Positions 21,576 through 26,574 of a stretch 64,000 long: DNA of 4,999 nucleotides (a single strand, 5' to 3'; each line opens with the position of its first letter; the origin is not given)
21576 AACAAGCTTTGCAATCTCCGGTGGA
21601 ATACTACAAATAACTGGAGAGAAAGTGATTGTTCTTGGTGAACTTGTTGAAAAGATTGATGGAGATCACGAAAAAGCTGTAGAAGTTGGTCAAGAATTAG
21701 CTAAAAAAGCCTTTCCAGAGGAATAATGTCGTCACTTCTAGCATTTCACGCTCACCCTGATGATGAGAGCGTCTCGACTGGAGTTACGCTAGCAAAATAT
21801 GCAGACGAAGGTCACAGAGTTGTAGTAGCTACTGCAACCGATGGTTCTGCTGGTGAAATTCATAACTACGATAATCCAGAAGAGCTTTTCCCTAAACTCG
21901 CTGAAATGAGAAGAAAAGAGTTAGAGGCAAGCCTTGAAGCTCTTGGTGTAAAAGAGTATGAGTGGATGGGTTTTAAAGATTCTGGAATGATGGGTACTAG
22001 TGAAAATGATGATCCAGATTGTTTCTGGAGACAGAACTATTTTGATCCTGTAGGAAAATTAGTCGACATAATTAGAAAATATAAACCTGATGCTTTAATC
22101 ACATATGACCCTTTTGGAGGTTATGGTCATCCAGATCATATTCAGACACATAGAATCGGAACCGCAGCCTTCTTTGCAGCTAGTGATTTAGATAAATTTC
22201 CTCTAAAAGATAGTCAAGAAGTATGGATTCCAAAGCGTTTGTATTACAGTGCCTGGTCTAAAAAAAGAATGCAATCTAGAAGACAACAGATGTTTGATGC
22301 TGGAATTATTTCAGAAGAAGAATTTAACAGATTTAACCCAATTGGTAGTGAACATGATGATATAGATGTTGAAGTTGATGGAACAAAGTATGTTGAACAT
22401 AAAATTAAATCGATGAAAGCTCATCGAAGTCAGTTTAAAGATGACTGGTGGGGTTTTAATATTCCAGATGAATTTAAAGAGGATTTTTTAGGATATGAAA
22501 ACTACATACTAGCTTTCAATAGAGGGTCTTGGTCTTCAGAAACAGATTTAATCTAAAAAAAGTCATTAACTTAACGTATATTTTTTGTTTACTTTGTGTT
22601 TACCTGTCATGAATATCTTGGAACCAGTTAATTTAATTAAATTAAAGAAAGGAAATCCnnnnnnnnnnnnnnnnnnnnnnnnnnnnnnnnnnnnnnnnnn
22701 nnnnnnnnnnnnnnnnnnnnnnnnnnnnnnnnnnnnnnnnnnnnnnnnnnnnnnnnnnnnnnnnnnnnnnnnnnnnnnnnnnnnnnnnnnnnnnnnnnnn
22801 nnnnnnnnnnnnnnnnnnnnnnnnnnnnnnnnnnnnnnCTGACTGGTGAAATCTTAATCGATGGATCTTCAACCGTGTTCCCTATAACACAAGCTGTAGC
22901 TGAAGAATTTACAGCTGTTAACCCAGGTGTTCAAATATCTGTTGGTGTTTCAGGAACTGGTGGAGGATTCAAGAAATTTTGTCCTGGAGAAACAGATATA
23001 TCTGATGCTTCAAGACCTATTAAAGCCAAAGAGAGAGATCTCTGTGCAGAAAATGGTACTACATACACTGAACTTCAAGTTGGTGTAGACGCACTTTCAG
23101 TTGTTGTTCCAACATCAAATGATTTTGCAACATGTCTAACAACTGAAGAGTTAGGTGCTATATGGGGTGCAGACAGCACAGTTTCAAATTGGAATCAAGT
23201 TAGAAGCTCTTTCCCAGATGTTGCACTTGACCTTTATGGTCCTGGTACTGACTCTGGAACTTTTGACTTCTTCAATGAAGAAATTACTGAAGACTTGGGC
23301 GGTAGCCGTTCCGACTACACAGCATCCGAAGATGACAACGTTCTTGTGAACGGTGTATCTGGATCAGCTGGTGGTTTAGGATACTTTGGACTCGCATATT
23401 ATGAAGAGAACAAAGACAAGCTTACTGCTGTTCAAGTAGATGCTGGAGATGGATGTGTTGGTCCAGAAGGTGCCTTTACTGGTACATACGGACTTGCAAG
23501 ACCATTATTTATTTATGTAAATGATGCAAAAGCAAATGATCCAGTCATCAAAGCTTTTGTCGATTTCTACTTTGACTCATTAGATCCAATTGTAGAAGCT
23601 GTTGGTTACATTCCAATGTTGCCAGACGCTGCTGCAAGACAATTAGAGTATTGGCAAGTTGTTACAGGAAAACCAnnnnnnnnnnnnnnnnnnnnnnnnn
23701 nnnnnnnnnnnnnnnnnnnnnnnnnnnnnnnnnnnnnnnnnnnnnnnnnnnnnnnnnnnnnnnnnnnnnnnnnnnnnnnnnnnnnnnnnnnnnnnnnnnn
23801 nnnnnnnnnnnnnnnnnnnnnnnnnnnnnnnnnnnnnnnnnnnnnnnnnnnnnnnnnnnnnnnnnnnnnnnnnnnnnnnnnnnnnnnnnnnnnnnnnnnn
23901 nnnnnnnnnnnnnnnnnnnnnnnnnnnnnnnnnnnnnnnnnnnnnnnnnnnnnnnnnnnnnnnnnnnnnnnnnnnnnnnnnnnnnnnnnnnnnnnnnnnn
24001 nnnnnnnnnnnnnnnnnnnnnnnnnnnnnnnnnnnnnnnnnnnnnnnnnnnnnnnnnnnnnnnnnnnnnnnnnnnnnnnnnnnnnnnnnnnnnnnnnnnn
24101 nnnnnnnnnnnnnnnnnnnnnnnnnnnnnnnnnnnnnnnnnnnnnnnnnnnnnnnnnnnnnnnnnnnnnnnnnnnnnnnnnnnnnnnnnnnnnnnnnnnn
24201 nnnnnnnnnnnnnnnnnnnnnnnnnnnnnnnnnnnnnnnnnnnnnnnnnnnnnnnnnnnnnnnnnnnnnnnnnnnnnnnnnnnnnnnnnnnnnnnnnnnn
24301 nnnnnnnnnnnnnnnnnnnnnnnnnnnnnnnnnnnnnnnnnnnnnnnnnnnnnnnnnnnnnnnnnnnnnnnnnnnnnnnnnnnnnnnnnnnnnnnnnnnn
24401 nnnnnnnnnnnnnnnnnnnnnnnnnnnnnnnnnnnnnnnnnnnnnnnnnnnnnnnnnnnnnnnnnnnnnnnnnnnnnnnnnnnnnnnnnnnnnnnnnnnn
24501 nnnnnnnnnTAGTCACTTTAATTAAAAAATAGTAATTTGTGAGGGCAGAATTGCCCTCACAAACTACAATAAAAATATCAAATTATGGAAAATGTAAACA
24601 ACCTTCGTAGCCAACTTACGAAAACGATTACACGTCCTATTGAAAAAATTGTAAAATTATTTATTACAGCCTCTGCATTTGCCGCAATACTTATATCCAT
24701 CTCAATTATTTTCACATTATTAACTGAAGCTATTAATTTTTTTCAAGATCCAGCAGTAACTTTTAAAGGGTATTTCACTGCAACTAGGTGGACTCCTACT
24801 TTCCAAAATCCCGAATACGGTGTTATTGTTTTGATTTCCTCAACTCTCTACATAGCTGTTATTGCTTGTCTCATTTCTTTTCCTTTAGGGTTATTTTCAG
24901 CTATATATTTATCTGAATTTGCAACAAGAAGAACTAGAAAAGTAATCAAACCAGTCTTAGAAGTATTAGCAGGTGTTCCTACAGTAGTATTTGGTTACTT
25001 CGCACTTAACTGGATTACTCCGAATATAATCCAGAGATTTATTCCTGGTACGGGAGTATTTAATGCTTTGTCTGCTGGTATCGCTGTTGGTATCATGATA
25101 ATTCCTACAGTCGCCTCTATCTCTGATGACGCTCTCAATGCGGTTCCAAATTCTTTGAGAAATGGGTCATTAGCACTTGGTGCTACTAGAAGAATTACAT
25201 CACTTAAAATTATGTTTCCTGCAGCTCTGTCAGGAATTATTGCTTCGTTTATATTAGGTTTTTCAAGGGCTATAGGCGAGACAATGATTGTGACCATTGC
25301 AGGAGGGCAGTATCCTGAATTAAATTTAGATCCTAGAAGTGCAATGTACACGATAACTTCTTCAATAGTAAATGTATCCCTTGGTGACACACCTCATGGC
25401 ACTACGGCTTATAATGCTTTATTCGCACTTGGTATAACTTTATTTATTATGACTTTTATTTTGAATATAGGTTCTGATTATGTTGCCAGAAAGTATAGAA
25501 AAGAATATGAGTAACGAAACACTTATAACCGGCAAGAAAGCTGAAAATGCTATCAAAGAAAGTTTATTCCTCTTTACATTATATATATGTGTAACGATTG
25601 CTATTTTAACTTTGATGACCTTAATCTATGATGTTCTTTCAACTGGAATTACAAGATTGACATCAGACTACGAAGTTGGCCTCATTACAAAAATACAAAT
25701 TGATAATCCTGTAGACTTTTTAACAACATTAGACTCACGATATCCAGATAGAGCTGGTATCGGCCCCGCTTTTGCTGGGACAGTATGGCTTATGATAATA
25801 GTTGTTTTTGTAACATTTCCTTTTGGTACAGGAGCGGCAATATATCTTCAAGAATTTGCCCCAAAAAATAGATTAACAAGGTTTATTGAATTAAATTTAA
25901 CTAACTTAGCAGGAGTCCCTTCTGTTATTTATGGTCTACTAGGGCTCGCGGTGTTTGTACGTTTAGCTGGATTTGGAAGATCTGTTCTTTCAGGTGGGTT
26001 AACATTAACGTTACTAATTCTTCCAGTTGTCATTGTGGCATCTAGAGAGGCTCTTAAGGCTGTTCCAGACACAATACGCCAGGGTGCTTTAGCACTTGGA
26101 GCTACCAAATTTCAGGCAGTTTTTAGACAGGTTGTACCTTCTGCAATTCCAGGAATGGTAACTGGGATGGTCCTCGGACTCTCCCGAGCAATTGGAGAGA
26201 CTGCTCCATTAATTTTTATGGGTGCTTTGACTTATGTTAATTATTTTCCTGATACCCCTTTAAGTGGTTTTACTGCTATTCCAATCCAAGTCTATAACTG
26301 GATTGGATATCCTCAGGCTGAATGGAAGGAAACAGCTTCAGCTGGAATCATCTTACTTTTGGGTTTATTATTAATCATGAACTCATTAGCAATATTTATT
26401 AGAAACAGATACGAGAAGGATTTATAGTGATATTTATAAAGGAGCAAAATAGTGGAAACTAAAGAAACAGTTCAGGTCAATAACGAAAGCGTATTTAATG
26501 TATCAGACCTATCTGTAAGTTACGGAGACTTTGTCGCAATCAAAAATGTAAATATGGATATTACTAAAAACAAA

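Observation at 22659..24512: PstS made of two fused full-length phosphate-binding domains, with a mosaic of perfectly identical and diverged DNA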

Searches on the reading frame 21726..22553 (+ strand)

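Call 59: search_protein_families(library=pfam, proteins=[window:21726-22553:+], max_evalue=0.0001)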
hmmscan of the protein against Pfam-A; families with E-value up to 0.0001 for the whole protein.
window:21726-22553:+ (276 aa): 1 family
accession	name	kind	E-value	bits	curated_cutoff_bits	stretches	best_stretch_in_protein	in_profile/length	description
PF02585.22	PIG-L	-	2.7e-32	112.4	28.2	1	5-148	1-128/129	GlcNAc-PI de-N-acetylase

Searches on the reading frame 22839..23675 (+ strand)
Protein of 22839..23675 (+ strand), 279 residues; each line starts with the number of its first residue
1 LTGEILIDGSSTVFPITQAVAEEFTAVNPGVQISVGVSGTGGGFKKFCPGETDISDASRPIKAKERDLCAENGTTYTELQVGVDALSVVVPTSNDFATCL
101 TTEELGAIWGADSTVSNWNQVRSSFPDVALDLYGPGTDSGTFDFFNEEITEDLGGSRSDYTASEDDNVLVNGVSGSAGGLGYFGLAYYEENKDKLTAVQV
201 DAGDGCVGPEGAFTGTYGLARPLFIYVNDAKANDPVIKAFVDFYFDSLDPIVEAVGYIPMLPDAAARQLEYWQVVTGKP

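Call 7: search_solved_structures(query=window:22839-23675:+, show_alignments=2)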
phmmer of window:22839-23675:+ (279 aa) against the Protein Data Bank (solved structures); distinct sequences matched with E-value up to 0.001: 12.
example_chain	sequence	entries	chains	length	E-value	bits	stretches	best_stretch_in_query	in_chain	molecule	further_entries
4jwo_A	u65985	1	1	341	2.5e-75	256.9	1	2-262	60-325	Phosphate binding protein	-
9jwy_A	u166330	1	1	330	6.2e-25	91.5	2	4-149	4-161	Phosphate ABC transporter, periplasmic phosphate-binding protein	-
4pqj_A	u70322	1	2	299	1e-17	67.9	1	3-266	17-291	Phosphate binding protein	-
4omb_A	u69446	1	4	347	1.6e-17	67.3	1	3-266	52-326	Phosphate binding protein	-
4q8r_A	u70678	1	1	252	9.9e-15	58.1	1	2-246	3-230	Phosphate ABC transporter, phosphate-binding protein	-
4gd5_A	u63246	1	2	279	1.5e-14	57.5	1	2-246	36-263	Phosphate ABC transporter, phosphate-binding protein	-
9l8j_A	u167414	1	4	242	2.7e-11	46.8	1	4-243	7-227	Sll0540 protein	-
4exl_A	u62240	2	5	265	2e-10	43.9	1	6-259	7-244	Phosphate-binding protein pstS 1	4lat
1twy_A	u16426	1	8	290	1.6e-07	34.4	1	3-258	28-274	ABC transporter, periplasmic substrate-binding protein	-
4n13_A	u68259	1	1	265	4e-07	33.1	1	6-258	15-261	Phosphate ABC transporter, periplasmic phosphate-binding protein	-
4h1x_A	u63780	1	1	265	4.2e-05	26.5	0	1-120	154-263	Phosphate-binding protein pstS 2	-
4ecf_A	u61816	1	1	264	9.9e-05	25.3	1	6-194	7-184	ABC-type phosphate transport system, periplasmic component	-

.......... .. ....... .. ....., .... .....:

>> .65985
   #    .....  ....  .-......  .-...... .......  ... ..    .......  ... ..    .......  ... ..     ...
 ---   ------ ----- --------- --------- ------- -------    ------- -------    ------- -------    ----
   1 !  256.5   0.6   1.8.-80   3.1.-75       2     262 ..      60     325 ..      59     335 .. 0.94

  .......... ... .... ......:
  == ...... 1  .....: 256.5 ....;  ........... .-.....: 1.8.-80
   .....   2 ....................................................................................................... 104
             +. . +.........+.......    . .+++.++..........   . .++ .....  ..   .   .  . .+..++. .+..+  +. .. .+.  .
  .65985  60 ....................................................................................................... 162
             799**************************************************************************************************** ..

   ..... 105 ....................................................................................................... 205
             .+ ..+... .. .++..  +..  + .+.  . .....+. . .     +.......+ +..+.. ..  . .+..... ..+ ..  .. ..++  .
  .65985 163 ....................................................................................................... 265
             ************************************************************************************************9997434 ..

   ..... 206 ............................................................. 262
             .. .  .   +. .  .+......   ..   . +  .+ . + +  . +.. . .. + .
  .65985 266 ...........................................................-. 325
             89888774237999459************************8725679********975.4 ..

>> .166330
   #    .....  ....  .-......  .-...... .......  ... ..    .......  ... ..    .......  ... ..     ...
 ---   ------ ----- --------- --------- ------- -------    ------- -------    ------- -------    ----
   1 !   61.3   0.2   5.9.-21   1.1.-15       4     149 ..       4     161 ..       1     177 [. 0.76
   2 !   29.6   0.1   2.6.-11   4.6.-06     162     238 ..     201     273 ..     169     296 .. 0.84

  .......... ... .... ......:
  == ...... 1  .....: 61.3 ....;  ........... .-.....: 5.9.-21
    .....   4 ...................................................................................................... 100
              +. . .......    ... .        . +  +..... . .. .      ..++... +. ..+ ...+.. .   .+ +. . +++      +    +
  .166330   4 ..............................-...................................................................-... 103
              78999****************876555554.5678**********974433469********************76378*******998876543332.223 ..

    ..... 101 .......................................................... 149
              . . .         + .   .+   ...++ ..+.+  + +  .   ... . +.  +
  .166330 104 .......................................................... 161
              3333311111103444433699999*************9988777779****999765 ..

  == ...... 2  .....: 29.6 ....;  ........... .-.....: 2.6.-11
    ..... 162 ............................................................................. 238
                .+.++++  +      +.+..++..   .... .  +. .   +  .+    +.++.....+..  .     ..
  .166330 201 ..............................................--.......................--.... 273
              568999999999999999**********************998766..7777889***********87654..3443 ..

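Call 40: search_solved_structures(query=window:22839-23675:+, show_alignments=5, max_evalue=1e-14)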
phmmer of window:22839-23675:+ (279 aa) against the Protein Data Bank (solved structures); distinct sequences matched with E-value up to 1e-14: 5.
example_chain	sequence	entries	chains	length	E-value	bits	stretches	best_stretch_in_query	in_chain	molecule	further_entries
4jwo_A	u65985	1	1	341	2.5e-75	256.9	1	2-262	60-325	Phosphate binding protein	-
9jwy_A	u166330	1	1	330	6.2e-25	91.5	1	4-149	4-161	Phosphate ABC transporter, periplasmic phosphate-binding protein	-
4pqj_A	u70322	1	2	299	1e-17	67.9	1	3-266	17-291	Phosphate binding protein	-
4omb_A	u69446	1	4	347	1.6e-17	67.3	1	3-266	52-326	Phosphate binding protein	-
4q8r_A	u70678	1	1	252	9.9e-15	58.1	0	2-246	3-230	Phosphate ABC transporter, phosphate-binding protein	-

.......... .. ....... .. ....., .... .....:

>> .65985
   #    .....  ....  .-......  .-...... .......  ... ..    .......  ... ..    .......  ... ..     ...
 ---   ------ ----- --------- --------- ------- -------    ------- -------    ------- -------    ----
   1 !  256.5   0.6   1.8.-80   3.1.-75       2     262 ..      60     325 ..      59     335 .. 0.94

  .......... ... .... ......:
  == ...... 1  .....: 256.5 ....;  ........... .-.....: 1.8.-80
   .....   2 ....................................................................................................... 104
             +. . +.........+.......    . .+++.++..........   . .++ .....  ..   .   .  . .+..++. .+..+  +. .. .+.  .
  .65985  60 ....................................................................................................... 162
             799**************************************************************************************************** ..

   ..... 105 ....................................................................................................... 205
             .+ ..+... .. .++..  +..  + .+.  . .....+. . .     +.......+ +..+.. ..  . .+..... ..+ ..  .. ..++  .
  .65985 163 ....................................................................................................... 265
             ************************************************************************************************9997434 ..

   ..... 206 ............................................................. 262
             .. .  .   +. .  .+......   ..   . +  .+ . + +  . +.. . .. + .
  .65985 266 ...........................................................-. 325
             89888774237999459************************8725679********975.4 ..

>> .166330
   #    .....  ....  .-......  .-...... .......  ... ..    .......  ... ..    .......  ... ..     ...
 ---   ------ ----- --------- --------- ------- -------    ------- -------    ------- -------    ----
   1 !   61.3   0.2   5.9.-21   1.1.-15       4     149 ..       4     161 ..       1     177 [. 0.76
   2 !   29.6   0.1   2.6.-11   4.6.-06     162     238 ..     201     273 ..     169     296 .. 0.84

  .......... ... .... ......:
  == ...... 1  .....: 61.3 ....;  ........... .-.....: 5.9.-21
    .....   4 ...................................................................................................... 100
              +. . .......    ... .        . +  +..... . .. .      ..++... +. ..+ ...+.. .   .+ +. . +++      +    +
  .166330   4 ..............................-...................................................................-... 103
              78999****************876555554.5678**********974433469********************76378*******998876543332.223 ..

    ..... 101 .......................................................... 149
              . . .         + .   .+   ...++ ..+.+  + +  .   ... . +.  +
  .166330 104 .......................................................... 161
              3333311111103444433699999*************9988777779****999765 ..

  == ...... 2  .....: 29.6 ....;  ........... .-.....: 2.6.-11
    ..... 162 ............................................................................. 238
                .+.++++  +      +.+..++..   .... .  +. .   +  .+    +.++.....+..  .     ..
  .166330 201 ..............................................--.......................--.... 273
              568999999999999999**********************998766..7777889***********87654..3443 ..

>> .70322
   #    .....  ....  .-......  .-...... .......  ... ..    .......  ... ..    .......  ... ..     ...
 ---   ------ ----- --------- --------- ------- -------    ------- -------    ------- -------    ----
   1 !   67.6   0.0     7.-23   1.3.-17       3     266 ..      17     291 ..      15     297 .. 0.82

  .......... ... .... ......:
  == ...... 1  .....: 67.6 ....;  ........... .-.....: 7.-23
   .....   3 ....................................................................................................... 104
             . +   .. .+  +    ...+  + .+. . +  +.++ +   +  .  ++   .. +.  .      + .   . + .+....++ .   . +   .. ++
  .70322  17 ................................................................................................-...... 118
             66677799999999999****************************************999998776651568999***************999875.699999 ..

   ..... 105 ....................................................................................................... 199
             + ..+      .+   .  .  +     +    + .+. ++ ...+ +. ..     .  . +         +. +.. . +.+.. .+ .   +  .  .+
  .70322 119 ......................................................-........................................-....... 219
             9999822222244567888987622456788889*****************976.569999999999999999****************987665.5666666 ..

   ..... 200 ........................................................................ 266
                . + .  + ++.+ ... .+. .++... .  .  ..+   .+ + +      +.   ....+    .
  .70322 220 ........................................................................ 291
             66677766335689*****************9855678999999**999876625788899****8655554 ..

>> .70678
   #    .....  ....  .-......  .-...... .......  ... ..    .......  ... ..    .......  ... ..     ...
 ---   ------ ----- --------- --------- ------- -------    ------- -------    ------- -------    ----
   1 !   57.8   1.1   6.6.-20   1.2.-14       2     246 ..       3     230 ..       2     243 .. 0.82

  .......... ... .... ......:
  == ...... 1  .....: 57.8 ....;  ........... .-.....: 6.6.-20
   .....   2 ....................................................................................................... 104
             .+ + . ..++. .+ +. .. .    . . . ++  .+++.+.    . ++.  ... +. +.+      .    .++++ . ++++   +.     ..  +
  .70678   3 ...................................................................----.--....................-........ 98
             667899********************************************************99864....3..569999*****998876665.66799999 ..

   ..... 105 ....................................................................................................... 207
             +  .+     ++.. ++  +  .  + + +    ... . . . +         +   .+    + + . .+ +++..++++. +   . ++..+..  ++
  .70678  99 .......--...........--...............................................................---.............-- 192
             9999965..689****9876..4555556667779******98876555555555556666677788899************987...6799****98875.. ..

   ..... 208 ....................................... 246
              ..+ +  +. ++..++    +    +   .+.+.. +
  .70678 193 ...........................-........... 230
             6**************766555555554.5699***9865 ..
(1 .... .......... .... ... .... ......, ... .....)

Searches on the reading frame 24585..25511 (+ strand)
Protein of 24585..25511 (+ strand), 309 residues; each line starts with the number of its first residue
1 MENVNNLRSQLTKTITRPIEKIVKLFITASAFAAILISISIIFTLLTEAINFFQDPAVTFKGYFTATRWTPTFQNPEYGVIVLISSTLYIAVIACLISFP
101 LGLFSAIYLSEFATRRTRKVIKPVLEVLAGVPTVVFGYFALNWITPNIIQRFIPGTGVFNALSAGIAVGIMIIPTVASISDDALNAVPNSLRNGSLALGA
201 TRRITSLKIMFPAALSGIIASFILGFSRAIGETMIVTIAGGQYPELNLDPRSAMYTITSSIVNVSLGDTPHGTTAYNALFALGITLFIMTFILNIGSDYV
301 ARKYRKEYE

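Call 59: search_protein_families(library=pfam, proteins=[window:24585-25511:+], max_evalue=0.0001)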
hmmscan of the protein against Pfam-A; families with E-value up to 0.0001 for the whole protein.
window:24585-25511:+ (309 aa): 1 family
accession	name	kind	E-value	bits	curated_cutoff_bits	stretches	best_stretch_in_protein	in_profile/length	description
PF00528.27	BPD_transp_1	-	2.4e-17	63.7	26.4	1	99-306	2-184/184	Binding-protein-dependent transport system inner membrane component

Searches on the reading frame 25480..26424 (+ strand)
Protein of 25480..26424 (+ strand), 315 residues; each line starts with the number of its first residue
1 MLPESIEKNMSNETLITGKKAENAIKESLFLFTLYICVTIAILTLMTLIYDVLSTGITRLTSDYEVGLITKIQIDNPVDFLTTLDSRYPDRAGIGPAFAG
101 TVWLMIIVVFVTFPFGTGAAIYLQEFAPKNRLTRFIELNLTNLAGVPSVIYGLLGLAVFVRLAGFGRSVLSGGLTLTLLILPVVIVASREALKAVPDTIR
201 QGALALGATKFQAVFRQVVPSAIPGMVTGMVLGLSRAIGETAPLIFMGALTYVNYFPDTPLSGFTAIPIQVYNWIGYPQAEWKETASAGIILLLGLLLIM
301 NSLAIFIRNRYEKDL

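Call 59: search_protein_families(library=pfam, proteins=[window:25480-26424:+], max_evalue=0.0001)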
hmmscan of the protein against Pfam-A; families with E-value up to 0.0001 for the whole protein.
window:25480-26424:+ (315 aa): 1 family
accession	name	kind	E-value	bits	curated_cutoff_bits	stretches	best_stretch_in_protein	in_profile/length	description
PF00528.27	BPD_transp_1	-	5e-15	56.1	26.4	1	116-308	5-179/184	Binding-protein-dependent transport system inner membrane component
